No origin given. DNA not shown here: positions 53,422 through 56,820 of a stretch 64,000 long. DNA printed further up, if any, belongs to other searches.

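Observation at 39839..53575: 4578-aa polyprotein carrying a beta-prime-type DPBB RNA polymerase active site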

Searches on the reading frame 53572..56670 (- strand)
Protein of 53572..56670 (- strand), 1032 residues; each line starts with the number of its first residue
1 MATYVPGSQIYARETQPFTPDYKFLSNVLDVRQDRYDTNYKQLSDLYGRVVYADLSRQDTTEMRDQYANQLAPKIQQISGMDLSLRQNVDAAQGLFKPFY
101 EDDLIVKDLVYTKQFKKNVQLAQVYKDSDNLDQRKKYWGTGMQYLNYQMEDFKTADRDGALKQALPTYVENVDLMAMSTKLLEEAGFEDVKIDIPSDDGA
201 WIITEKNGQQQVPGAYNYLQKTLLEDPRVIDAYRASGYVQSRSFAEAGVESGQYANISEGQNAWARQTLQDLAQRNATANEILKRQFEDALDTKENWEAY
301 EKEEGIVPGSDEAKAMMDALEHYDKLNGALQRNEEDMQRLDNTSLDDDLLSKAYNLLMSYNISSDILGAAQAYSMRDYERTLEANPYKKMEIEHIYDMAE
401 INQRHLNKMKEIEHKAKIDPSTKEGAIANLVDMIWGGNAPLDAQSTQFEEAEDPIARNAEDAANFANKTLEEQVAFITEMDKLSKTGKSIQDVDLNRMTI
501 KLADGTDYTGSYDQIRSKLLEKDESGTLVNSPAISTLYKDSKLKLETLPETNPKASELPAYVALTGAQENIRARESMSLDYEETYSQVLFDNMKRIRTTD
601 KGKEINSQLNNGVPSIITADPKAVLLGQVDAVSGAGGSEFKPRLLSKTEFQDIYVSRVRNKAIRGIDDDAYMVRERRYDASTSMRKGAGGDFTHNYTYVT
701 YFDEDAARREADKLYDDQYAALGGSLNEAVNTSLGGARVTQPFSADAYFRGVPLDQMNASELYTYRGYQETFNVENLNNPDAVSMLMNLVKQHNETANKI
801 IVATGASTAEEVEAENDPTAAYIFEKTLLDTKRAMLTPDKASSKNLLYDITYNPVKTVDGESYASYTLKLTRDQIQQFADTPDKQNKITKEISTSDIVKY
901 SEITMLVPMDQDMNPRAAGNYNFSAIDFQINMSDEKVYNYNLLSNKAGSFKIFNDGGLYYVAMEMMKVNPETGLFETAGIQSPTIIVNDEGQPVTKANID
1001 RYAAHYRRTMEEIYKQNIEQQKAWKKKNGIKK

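Call 7: search_protein_families(library=phrogs, proteins=[window:53572-56670:-], max_evalue=0.001)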
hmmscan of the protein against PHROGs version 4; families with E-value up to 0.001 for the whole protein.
window:53572-56670:- (1032 aa): 0 families
